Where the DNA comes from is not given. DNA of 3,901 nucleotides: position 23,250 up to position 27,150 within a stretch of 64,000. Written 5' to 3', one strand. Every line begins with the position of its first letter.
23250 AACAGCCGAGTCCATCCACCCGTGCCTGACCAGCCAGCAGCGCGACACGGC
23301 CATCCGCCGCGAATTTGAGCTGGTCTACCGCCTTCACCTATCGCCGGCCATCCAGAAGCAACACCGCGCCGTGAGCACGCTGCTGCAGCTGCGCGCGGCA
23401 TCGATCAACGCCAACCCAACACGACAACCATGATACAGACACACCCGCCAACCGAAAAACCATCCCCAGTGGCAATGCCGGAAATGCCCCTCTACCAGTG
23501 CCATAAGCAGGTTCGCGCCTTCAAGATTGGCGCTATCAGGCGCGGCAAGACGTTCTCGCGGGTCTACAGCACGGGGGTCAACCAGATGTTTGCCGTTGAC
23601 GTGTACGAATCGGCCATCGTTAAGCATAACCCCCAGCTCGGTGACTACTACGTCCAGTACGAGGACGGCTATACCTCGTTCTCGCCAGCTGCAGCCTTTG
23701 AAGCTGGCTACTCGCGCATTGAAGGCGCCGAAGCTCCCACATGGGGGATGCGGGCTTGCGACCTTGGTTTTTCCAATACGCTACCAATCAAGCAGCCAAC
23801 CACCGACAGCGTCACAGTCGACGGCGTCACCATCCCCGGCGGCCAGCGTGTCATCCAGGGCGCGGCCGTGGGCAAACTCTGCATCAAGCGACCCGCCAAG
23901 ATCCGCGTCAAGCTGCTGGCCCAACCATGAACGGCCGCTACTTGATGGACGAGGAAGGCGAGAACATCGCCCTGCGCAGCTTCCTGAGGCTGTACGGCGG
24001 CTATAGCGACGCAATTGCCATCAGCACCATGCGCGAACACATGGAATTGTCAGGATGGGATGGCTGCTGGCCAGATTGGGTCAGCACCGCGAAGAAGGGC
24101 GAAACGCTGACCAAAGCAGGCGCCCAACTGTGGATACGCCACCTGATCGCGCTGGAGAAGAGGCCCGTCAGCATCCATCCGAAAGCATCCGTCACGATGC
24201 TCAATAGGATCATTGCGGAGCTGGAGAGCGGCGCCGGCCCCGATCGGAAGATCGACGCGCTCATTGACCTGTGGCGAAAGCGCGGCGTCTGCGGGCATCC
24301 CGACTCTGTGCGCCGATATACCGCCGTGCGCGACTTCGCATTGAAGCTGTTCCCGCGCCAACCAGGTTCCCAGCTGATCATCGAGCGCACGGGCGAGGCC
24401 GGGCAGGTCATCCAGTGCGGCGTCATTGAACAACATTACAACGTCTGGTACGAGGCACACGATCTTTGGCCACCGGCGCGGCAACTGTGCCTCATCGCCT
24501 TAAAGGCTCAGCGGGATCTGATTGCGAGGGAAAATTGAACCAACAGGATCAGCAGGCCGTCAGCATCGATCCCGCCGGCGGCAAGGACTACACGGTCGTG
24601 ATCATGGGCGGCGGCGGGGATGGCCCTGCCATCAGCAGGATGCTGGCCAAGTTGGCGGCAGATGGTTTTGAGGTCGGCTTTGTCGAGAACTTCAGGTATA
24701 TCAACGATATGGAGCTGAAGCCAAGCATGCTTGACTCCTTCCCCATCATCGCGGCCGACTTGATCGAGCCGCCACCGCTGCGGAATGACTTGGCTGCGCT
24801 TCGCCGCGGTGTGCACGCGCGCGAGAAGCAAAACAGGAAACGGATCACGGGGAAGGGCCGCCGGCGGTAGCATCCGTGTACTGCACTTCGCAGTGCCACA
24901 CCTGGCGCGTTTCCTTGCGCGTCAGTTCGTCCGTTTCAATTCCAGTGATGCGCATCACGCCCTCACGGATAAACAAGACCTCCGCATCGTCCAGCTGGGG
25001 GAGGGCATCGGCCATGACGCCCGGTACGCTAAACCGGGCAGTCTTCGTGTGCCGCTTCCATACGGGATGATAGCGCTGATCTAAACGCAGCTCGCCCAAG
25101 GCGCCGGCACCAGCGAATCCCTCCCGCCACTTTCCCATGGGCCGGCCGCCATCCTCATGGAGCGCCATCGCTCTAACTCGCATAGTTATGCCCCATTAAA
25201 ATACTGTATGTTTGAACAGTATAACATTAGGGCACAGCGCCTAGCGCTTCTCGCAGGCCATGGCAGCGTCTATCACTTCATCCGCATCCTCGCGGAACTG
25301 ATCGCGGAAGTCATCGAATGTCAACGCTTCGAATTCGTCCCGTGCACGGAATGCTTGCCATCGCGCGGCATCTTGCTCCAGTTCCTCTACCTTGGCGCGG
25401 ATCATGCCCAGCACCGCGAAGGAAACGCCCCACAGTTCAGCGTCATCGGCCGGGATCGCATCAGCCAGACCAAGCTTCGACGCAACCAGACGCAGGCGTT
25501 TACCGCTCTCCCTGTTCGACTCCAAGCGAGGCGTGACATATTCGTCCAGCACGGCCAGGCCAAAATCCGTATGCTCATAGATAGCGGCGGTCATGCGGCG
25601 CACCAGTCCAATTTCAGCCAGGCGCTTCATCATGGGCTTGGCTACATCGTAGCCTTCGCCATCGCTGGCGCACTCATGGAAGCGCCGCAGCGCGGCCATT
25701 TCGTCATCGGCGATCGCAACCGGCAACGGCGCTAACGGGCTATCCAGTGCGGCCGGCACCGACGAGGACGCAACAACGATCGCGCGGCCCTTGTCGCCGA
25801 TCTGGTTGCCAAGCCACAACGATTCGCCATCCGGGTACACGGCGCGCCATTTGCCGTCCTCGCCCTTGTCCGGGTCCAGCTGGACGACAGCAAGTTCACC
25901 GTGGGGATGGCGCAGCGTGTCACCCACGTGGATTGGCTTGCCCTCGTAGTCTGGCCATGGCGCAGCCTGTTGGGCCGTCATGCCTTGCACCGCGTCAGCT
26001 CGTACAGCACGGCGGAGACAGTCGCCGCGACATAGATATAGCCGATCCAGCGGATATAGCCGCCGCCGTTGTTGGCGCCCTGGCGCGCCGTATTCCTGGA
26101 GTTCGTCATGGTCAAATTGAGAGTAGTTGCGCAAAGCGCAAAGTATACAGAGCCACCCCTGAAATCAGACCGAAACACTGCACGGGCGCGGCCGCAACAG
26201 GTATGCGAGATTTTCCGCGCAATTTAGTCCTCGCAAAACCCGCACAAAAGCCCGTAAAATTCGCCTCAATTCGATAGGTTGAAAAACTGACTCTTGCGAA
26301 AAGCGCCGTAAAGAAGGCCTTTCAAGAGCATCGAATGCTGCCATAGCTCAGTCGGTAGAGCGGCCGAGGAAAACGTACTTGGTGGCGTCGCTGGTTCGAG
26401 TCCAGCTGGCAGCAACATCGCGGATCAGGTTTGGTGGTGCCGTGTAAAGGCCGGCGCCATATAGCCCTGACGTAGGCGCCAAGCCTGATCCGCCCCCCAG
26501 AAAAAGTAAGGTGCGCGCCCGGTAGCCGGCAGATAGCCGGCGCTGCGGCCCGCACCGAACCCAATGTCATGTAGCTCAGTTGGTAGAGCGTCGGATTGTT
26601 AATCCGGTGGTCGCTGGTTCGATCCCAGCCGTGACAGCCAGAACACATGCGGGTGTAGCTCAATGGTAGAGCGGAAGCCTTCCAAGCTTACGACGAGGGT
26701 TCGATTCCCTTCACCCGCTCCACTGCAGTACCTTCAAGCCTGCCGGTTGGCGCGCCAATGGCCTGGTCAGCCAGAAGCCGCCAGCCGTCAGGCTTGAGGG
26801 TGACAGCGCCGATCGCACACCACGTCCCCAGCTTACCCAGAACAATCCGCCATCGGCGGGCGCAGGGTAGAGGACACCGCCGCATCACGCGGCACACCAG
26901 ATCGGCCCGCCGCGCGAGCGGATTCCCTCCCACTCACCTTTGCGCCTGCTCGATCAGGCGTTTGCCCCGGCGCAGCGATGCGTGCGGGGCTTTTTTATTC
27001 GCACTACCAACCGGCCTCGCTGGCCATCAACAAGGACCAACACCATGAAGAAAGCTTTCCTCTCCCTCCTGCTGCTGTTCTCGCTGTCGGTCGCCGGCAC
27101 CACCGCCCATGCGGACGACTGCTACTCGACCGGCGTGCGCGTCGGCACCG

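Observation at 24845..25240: Perfect LexA box upstream of a small gene in a phage whose CI-like repressor lacks a peptidase domain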

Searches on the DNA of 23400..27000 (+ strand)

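Call 9: search_dna_similar(query=window:23400-27000:+, collection=phages, mode=near)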
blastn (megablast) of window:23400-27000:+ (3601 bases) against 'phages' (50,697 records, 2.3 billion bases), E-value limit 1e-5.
Records with a match: 3; places in all: 4; records where one place covers at least 80% of the query: 0.
Best place of each record, by identity: 95-99% 1; 90-95% 2.
By first word of the organism name: Bacteriophage 1; Rhizobium 1; Mesorhizobium 1.
By host as written in the record: - 1; Agrobacterium radiobacter M13 (synonym: Rhizobium radiobacter) 1; Mesorhizobium sediminum CBW1107-2 1.
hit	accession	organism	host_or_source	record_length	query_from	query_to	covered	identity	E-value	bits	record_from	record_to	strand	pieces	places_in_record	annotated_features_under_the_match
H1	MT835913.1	Bacteriophage sp.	human fecal samples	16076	3250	3323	2%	90.5%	1e-17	99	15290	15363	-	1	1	record has no annotation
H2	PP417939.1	Rhizobium phage IC12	Agrobacterium radiobacter M13 (synonym: ...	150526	3172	3223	1%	94.2%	5e-12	81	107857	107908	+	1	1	tRNA-Asn | homing endonuclease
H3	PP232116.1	Mesorhizobium phage vB_MseS-P1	Mesorhizobium sediminum CBW1107-2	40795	3280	3324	1%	97.8%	2e-11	79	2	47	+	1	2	none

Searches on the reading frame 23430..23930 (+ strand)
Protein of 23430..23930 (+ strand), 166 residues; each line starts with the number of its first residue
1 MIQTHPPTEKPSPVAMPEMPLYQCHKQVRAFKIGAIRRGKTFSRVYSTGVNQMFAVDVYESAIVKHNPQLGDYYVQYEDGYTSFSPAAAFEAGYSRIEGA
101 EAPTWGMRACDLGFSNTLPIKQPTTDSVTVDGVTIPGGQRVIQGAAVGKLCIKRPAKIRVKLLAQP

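Call 54: search_protein_families(library=phrogs, proteins=[window:23430-23930:+], max_evalue=0.001)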
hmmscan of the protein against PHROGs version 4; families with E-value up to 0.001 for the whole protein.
window:23430-23930:+ (166 aa): 4 families
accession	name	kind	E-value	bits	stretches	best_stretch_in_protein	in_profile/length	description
phrog_11049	-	unknown function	2.1e-21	77.7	1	18-98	5-96/182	-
phrog_872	-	unknown function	4.4e-08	34.3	1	17-99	11-88/172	-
phrog_9467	-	unknown function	1e-05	26.3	1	59-100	26-67/155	-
phrog_32732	-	unknown function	0.00024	21.8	1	71-98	63-90/159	-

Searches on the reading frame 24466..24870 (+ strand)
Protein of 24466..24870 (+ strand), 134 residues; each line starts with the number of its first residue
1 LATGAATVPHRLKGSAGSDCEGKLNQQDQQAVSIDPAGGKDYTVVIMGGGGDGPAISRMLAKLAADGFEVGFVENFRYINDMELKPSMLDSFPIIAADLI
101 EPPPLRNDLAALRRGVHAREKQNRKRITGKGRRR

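Call 7: search_protein_families(library=pfam, proteins=[window:24466-24870:+], max_evalue=0.1)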
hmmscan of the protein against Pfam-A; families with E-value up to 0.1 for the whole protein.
window:24466-24870:+ (134 aa): 0 families

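Call 10: search_protein_families(library=phrogs, proteins=[window:24466-24870:+], max_evalue=0.01)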
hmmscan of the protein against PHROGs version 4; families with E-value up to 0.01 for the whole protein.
window:24466-24870:+ (134 aa): 0 families

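Call 110: search_protein_families(library=pfam, proteins=[window:24535-24870:+], max_evalue=0.01)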
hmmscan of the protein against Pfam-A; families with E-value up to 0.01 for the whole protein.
window:24535-24870:+ (111 aa): 0 families
